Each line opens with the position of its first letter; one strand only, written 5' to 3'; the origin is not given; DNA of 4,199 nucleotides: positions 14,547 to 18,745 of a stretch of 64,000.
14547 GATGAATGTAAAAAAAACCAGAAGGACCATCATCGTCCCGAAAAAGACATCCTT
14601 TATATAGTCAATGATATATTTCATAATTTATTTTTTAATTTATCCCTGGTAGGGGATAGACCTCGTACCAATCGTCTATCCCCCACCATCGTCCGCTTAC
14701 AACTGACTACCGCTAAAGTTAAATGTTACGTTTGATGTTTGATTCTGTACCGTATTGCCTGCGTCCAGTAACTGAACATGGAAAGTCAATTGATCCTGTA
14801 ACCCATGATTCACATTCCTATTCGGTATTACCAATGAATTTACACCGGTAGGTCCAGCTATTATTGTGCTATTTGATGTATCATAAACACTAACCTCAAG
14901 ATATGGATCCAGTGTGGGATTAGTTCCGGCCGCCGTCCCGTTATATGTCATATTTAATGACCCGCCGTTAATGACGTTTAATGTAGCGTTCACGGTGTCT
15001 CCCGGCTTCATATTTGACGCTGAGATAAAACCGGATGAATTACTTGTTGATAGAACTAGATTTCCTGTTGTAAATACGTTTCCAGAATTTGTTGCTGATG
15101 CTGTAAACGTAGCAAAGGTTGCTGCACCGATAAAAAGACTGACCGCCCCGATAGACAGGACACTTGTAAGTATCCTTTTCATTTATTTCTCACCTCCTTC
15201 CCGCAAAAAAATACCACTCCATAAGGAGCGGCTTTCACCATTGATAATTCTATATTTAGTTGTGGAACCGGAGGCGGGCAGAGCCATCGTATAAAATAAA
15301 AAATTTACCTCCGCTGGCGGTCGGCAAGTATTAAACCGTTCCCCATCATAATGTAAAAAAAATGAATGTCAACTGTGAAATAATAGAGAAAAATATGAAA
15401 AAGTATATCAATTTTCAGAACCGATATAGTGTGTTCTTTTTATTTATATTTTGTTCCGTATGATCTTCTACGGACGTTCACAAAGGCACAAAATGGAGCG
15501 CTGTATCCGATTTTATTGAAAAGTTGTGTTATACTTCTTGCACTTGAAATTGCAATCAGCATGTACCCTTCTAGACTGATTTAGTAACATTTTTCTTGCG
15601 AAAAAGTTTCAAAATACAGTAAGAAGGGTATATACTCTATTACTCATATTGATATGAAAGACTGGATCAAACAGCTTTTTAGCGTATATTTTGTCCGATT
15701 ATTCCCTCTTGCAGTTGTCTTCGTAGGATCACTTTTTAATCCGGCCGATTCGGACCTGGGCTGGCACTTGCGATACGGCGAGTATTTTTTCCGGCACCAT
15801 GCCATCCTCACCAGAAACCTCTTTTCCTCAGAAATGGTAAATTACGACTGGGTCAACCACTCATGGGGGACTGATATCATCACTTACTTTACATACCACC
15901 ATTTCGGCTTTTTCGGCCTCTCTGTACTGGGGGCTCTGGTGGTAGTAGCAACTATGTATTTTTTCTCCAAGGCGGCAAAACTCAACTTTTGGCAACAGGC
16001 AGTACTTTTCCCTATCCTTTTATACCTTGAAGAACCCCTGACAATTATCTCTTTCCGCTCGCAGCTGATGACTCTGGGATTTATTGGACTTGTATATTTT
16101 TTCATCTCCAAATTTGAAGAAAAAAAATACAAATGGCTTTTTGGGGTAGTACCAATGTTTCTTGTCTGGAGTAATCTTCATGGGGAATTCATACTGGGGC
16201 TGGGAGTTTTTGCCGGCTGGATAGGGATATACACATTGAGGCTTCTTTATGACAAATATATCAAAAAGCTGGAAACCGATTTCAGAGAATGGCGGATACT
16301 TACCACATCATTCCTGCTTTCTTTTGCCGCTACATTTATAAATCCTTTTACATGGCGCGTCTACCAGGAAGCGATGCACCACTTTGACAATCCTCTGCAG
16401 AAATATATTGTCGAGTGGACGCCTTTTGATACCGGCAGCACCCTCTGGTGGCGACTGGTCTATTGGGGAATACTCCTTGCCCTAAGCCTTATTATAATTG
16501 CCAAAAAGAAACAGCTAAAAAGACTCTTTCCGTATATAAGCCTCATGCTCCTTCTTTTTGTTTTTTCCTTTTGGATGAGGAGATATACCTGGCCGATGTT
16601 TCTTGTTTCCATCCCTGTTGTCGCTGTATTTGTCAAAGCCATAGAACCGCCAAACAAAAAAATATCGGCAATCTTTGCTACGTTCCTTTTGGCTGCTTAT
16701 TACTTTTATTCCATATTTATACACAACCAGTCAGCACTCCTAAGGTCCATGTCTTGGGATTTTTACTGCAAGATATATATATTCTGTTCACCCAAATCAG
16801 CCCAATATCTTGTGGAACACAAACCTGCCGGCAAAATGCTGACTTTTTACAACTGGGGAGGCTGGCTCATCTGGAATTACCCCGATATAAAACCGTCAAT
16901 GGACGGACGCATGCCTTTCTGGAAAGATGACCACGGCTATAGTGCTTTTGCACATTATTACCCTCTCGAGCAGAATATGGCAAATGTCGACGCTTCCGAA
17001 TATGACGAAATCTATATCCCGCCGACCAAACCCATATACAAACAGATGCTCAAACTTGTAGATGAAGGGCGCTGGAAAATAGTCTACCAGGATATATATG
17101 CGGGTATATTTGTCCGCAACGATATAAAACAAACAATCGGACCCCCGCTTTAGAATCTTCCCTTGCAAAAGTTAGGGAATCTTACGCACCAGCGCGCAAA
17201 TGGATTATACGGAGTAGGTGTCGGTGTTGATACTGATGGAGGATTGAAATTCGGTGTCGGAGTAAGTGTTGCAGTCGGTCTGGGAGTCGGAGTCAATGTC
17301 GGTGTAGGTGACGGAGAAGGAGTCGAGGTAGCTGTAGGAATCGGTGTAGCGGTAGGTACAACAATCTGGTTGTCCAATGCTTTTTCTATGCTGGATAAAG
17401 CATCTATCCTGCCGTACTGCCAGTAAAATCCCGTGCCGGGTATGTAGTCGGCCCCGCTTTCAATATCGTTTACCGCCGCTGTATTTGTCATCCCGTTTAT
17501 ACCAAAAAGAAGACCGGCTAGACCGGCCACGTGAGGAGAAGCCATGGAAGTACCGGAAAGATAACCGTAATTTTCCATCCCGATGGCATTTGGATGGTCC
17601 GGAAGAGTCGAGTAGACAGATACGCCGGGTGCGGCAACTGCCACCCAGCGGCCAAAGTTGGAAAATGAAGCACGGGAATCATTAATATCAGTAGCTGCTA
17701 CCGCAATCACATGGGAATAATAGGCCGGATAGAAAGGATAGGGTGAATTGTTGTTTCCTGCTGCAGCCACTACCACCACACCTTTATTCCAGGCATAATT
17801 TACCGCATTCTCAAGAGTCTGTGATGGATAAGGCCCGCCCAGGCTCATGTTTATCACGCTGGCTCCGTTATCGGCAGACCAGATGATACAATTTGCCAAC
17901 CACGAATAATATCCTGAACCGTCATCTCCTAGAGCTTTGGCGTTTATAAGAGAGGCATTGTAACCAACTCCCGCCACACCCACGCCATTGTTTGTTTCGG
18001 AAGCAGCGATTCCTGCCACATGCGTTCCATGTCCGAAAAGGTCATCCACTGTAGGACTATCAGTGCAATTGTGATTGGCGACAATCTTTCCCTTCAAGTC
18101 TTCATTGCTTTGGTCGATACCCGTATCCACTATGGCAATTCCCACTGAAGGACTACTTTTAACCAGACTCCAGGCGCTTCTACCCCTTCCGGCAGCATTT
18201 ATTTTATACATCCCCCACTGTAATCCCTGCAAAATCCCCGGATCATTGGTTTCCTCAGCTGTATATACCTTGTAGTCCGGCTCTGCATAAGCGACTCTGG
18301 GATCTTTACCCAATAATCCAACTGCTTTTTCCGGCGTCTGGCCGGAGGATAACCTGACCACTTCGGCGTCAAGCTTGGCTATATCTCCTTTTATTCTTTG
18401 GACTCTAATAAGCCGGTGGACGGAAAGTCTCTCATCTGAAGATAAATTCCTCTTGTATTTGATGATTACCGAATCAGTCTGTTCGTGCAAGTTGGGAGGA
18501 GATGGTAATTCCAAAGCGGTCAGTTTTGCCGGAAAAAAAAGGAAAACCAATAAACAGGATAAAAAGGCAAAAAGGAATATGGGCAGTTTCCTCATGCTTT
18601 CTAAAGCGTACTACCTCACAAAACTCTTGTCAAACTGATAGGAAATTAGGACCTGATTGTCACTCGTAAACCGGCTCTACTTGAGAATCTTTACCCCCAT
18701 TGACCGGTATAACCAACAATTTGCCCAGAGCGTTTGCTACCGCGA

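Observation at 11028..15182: SipW-type signal peptidase with three TasA/camelysin-like cognate substrates plus LTD and CAP surface proteins: a putative surface-fibre/appendage locus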

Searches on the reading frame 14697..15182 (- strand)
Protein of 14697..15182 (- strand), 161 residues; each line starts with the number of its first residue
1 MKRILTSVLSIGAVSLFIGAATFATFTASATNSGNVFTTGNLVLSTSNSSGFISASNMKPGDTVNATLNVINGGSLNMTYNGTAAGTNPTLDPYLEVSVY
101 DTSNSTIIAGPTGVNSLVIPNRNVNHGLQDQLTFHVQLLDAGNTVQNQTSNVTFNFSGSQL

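Call 3: search_protein_families(library=pfam, proteins=[window:14697-15182:-], max_evalue=1)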
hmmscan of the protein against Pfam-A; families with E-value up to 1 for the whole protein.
window:14697-15182:- (161 aa): 3 families
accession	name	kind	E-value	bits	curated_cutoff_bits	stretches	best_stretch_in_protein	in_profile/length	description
PF12389.13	Peptidase_M73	-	2.5e-08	34.4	22.5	1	13-78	16-78/196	Camelysin metallo-endopeptidase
PF01453.30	B_lectin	-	0.031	15.2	32.4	1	29-69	47-88/105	D-mannose binding lectin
PF17883.6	MBG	-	0.034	15.1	23.3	1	71-158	5-87/97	MBG domain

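Call 4: search_protein_families(library=ncbifam, proteins=[window:14697-15182:-], max_evalue=1)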
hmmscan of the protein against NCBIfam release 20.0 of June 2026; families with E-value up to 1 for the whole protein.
window:14697-15182:- (161 aa): 4 families
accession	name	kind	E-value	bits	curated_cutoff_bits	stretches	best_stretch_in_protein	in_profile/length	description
NF046066.1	BioflmMtrxTasA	equivalog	8.5e-08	31.9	450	1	4-78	7-80/264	biofilm matrix protein TasA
TIGR04088.1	cognate_SipW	domain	0.00023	21.2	19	1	8-42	1-34/34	SipW-dependent-type signal peptide-containing protein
TIGR04089.1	exp_by_SipW_III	subfamily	0.0018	18.4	60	1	11-97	13-99/179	alternate-type signal peptide domain-containing protein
TIGR04090.1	exp_by_SipW_IV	subfamily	0.0052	16.5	60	1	5-79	4-73/241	BsaA family SipW-dependent biofilm matrix protein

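Call 9: find_homologous_proteins(query=window:14697-15182:-, max_evalue=0.001)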
Query window:14697-15182:- (161 aa): 3 proteins with E <= 0.001 among 181 candidates.
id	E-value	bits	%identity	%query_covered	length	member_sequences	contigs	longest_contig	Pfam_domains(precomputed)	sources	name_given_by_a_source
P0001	1.9e-92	325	100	100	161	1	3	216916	PF12389.14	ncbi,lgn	-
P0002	7.1e-27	112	49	99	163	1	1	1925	PF12389.14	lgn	-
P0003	2.7e-25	107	46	100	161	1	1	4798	PF12389.14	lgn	-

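Call 11: list_cluster_members(proteins=[window:14697-15182:-, window:14076-14624:-, window:13781-14095:-, window:13079-13747:-, window:11989-12942:-, window:11028-11933:-])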
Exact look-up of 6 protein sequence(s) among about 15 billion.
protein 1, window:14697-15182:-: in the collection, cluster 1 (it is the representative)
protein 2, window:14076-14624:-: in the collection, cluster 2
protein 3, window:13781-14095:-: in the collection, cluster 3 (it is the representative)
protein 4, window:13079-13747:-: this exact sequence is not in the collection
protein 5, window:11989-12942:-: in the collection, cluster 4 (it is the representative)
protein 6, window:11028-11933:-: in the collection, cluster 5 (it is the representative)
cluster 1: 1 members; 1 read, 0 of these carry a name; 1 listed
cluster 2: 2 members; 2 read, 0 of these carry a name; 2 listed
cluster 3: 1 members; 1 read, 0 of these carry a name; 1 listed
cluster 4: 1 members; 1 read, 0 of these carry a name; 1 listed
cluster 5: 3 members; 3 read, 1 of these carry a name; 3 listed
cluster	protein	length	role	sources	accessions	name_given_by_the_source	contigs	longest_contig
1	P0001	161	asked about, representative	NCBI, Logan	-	-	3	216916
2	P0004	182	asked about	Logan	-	-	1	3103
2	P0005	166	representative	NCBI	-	-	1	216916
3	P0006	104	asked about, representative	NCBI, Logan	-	-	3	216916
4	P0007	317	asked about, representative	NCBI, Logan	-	-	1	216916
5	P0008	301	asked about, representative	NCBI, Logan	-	-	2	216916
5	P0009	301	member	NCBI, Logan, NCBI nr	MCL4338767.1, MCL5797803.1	CAP domain-containing protein [Patescibacteria group bacterium]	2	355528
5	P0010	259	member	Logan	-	-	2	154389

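Call 12: find_encoding_contigs(protein=P0001, flank=10000, max_places=6)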
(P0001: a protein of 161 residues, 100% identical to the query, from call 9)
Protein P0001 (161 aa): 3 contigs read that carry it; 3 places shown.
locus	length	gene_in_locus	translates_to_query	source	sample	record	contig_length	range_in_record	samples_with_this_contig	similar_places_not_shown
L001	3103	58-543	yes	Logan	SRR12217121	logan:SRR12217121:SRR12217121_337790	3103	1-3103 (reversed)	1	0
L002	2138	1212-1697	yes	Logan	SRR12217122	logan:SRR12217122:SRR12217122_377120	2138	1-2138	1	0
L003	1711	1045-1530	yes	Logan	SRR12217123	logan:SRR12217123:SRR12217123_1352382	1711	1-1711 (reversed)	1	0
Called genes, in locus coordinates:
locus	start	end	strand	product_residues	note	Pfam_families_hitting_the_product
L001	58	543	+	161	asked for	PF12389:Peptidase_M73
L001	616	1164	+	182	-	PF10502:Peptidase_S26 (faint)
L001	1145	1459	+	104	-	-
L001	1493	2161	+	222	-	-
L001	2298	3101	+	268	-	?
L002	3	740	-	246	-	?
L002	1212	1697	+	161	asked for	PF12389:Peptidase_M73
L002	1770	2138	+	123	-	?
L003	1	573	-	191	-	?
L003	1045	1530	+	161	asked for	PF12389:Peptidase_M73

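Call 13: find_encoding_contigs(protein=P0003, flank=10000)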
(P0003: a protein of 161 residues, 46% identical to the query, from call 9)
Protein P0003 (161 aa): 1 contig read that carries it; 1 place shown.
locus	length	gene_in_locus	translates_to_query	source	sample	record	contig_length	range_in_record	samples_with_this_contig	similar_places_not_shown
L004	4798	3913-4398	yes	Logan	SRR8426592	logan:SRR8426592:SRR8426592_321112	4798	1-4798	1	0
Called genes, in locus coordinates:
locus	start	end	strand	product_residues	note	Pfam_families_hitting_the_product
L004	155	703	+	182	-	-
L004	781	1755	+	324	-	-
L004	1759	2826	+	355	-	-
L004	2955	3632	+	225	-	PF20803:PaaX_M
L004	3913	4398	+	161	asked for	PF12389:Peptidase_M73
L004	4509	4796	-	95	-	?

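Call 14: find_encoding_contigs(protein=P0002, flank=10000)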
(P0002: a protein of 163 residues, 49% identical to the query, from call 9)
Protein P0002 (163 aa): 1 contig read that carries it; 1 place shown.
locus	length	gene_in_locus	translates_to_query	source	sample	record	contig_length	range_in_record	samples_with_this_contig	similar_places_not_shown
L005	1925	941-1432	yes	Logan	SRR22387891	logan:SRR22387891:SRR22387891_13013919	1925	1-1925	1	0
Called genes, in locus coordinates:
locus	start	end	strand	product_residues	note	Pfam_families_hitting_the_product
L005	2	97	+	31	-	?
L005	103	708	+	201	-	-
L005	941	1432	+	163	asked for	PF12389:Peptidase_M73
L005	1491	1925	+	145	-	?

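Call 16: find_related_loci(query=A1, collection=genome_contigs, flank=8000)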
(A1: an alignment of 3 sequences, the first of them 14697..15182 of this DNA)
Query A1 (161 aa) in genome_contigs; peptide patterns used: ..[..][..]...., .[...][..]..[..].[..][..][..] (x = any residue, [..] = any of these).
504 stretches matched a pattern, but none encodes a relative of the query by tblastn (E <= 1e-3).

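Call 35: find_encoding_contigs(protein=P0009, flank=10000, max_places=3)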
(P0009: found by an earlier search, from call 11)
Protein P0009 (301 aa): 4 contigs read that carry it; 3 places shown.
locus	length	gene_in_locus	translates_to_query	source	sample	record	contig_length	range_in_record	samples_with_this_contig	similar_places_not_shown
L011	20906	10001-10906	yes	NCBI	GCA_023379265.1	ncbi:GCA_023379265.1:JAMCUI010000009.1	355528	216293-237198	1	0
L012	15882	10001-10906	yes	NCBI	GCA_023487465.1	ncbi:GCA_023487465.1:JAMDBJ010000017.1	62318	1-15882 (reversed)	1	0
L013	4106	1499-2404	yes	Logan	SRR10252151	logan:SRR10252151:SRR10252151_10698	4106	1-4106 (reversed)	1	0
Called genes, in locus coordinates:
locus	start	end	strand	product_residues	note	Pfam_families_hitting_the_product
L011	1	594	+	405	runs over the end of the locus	PF24568:CC_PcsB (weak), PF01551:Peptidase_M23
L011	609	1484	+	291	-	-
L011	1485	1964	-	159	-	PF00583:Acetyltransf_1, PF13508:Acetyltransf_7 (weak)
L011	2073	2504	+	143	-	PF02367:TsaE, PF24883:NPHP3_N (weak)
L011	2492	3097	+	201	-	PF01300:Sua5_yciO_yrdC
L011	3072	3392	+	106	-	PF00814:TsaD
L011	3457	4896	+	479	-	PF22148:Fervidolysin_NPro-like, PF00082:Peptidase_S8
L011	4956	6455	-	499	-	-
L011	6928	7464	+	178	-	-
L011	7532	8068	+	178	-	PF10502:Peptidase_S26 (faint)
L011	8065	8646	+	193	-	-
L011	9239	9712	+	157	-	PF00932:LTD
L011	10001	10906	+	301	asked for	PF00188:CAP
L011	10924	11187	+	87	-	-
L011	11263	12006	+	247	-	PF00483:NTP_transferase, PF12804:NTP_transf_3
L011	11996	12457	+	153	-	PF00908:dTDP_sugar_isom, PF14667:Polysacc_synt_C (weak)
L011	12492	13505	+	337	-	PF01073:3Beta_HSD, PF01370:Epimerase, PF02719:Polysacc_synt_2, PF04321:RmlD_sub_bind, PF07993:NAD_binding_4, PF13460:NAD_binding_10 (weak), PF16363:GDP_Man_Dehyd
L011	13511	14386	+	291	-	PF01370:Epimerase, PF04321:RmlD_sub_bind, PF16363:GDP_Man_Dehyd (weak), PF01073:3Beta_HSD, PF02719:Polysacc_synt_2, PF07993:NAD_binding_4 (weak)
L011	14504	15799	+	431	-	PF00070:Pyr_redox (faint), PF02737:3HCDH_N (faint), PF03446:NAD_binding_2 (faint), PF03721:UDPG_MGDP_dh_N, PF03807:F420_oxidored (faint), PF00984:UDPG_MGDP_dh, PF03720:UDPG_MGDP_dh_C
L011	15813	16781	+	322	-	PF01073:3Beta_HSD, PF01370:Epimerase, PF02719:Polysacc_synt_2 (weak), PF04321:RmlD_sub_bind, PF16363:GDP_Man_Dehyd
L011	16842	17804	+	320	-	PF01073:3Beta_HSD, PF01370:Epimerase, PF02719:Polysacc_synt_2 (weak), PF04321:RmlD_sub_bind (weak), PF07993:NAD_binding_4, PF16363:GDP_Man_Dehyd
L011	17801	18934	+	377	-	PF00535:Glycos_transf_2, PF04138:GtrA_DPMS_TM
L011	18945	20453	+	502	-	PF13231:PMT_2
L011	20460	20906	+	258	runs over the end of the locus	PF00535:Glycos_transf_2, PF10111:Glyco_tranf_2_2, PF13641:Glyco_tranf_2_3 (faint)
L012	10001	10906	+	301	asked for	PF00188:CAP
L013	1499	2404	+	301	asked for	PF00188:CAP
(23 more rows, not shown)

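Call 37: predict_structure(alignment_id=A1)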
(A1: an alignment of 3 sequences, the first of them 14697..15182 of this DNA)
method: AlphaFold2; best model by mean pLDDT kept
length: 161 residues; sequences in the alignment: 3
mean_pLDDT: 52.9   pTM: 0.47
mean pLDDT of the five models: 52.9, 48.1, 47.7, 42.1, 35.9
residues with pLDDT >= 90: 0; 70-90: 3; 50-70: 107; < 50: 51
segments of 3 or more residues with pLDDT < 50: 1-22, 81-88, 110-118, 125-127
pLDDT, mean of each block of 10 residues (from residue 1): 35 33 54 54 52 62 68 54 44 62 55 45 51 68 56 54 46
secondary structure, 60 per line:
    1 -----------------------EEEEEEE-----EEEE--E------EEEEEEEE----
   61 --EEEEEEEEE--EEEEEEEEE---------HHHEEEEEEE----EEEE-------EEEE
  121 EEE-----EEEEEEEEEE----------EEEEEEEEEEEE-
elements in order: E24-30 E36-39 E49-56 E63-71 E74-82 E95-101 E106-109 E117-123 E129-138 E149-160

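Call 51: search_solved_structures(query=A1, max_evalue=1, show_alignments=2)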
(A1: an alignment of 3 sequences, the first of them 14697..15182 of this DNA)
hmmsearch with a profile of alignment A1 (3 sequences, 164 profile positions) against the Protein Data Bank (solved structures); distinct sequences matched with E-value up to 1: 5.
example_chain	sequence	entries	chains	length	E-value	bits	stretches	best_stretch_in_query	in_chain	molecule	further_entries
5of1_A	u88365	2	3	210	0.00019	24.3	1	34-77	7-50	Spore coat-associated protein N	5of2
8aur_A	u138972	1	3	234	0.00026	23.9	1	33-77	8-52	Major biofilm matrix component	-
7zmq_K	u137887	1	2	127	0.28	14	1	33-111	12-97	Gluebody G2*-006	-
3wr0_A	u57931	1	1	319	0.84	12.5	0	69-108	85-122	Endoglucanase A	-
6tej_C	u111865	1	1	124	0.92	12.4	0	46-86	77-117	Syb_NL5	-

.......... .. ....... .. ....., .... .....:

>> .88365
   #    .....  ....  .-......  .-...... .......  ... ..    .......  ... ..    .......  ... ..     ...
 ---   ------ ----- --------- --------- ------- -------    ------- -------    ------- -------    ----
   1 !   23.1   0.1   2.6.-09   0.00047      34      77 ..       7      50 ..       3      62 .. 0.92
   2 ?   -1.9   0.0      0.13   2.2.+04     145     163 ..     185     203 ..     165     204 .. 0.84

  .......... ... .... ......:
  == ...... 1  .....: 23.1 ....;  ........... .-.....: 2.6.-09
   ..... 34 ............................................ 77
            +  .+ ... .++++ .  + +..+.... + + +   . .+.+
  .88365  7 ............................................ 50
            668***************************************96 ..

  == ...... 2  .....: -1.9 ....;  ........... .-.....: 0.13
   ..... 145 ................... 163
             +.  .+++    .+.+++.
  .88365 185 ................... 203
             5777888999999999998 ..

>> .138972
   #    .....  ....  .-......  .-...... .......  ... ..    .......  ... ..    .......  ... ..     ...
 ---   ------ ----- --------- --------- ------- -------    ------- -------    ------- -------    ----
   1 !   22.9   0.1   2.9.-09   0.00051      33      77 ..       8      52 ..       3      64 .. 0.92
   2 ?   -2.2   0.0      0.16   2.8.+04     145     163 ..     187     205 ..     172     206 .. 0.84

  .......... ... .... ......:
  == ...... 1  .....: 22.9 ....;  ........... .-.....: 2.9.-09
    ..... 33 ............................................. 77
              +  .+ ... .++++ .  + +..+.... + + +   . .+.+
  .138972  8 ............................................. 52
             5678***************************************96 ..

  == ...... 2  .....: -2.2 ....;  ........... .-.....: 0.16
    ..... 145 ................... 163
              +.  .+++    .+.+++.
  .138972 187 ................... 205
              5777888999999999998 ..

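Call 62: find_encoding_contigs(protein=P0010, flank=10000, max_places=3)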
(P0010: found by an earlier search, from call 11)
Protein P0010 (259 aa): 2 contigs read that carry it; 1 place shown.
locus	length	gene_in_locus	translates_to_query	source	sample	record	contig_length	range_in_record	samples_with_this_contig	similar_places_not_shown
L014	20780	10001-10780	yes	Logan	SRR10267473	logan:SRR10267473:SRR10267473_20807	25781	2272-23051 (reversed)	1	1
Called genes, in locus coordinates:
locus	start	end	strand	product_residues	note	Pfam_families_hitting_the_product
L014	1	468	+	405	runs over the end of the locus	PF24568:CC_PcsB (weak), PF01551:Peptidase_M23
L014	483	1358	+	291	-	-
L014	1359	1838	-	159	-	PF00583:Acetyltransf_1, PF13508:Acetyltransf_7 (weak)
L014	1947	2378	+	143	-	PF02367:TsaE, PF24883:NPHP3_N (weak)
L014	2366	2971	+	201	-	PF01300:Sua5_yciO_yrdC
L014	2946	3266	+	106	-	PF00814:TsaD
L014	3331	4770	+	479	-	PF22148:Fervidolysin_NPro-like, PF00082:Peptidase_S8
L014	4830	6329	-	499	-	-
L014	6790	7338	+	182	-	-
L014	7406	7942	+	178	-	PF10502:Peptidase_S26 (faint)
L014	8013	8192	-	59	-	-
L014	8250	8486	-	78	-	-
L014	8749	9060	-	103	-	-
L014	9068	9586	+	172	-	PF00932:LTD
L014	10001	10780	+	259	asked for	PF00188:CAP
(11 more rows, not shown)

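Call 64: search_protein_families(library=ncbifam, proteins=[L011:6928-7461:+, L011:8065-8643:+, L005:103-705:+, L004:1759-2823:+], max_evalue=1)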
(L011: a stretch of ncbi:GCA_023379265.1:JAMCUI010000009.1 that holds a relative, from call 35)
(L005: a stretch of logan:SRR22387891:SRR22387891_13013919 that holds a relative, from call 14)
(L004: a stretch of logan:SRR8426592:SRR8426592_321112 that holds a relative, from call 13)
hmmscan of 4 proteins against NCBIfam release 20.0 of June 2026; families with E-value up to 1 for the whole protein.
L011:6928-7461:+ (178 aa): 0 families

L011:8065-8643:+ (193 aa): 0 families

L005:103-705:+ (201 aa): 0 families

L004:1759-2823:+ (355 aa): 3 families
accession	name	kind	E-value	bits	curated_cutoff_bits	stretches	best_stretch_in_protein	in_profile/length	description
NF040983.1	BimA_second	exception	0.0047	15.8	600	1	165-245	88-168/381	trimeric autotransporter actin-nucleating factor BimA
NF038029.1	LP_plasma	domain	0.049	14.1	24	1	1-12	1-12/24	lipoprotein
NF037973.1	metallo_SslE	exception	0.051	10.9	3000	1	171-214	48-91/1519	lipoprotein metalloprotease SslE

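Call 65: search_protein_families(library=pfam, proteins=[L011:6928-7461:+, L011:8065-8643:+, L005:103-705:+, L004:1759-2823:+], max_evalue=1)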
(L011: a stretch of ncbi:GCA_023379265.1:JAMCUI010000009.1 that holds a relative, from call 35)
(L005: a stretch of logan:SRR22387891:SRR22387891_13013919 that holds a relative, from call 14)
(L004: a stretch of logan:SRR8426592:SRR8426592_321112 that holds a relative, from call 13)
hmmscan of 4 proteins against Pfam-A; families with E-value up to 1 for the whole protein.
L011:6928-7461:+ (178 aa): 0 families

L011:8065-8643:+ (193 aa): 0 families

L005:103-705:+ (201 aa): 2 families
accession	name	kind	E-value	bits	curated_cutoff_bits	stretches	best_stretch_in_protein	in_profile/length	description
PF14506.12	CppA_N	-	0.098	13.1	25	1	66-122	13-66/124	CppA N-terminal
PF20732.2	NamZ_C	-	0.25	12.5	25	0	141-178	86-123/152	Exo-beta-N-acetylmuramidase NamZ, C-terminal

L004:1759-2823:+ (355 aa): 1 family
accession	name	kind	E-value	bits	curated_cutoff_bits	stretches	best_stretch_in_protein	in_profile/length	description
PF19845.4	DUF6320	-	0.035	14.4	29.9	1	287-354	98-165/186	Family of unknown function (DUF6320)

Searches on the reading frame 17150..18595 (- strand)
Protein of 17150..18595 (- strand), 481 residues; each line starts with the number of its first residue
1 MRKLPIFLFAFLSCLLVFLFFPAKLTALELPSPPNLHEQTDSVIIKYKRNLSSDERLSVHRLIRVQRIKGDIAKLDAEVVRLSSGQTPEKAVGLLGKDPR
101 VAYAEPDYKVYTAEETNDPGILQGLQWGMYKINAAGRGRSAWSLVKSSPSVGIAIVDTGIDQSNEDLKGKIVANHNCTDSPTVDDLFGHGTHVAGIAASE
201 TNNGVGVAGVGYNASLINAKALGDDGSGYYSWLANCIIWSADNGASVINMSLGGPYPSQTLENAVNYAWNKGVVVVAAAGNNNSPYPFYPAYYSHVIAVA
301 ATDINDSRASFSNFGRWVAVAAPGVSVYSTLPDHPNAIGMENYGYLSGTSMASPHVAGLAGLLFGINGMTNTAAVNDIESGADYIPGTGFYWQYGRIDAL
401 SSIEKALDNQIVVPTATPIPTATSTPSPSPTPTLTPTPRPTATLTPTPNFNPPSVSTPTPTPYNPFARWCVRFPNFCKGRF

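Call 3: search_protein_families(library=pfam, proteins=[window:17150-18595:-], max_evalue=1)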
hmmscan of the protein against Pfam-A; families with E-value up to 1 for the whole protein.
window:17150-18595:- (481 aa): 2 families
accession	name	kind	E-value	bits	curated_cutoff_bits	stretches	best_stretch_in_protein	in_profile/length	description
PF00082.27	Peptidase_S8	-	5.9e-46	157.5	21.8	1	151-364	4-254/288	Subtilase family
PF22148.1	Fervidolysin_NPro-like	-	9.7e-10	39.1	21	1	41-107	18-81/81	Fervidolysin N-terminal prodomain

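Call 4: search_protein_families(library=ncbifam, proteins=[window:17150-18595:-], max_evalue=1)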
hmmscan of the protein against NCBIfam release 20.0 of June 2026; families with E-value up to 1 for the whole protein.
window:17150-18595:- (481 aa): 11 families
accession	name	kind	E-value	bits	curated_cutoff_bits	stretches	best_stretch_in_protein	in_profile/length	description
TIGR03921.1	T7SS_mycosin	equivalog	2.1e-50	171.8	278.75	1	150-432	14-315/353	type VII secretion-associated serine protease mycosin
NF033595.1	denti_PrtP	equivalog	3.6e-34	118.3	300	2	248-414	342-511/606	dentilisin complex serine proteinase subunit PrtP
NF049966.1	QH_SP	equivalog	2.9e-20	72.6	165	1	153-368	2-196/219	subtilisin-like serine protease QhpE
TIGR03895.1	protease_PatA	subfamily_domain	2.5e-14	52.9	421.05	1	232-366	45-179/606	PatA/PatG family cyanobactin maturation protease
NF040553.1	SGO_0316_fam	subfamily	1.6e-06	26.1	1400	2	171-282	339-464/1486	SGO_0316/SGO_0317 family LPXTG-anchored serine peptidase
NF040809.1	germ_prot_CspBA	exception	3.4e-05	21.7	1250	2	161-282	700-824/1099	bifunctional germination protease/germinant receptor pseudoprotease CspBA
NF033186.1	internalin_K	exception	0.00024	19.7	1100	1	401-458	491-549/604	class 1 internalin InlK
NF042956.1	IteS_antiphage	equivalog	0.02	13.2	900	1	153-202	259-307/747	S8 family anti-phage peptidase IteS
NF007670.0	PRK10344.1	equivalog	0.032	14.2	150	1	242-294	19-70/92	DNA-binding transcriptional regulator SfsB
NF052345.1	S_layer_anammox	exception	0.067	10.5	1400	1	397-445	1263-1311/1596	Kustd1514 family S-layer glycoprotein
NF040808.2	CspC_non_triad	exception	0.45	8.9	675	0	160-221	144-201/556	bile acid germinant receptor pseudoprotease CspC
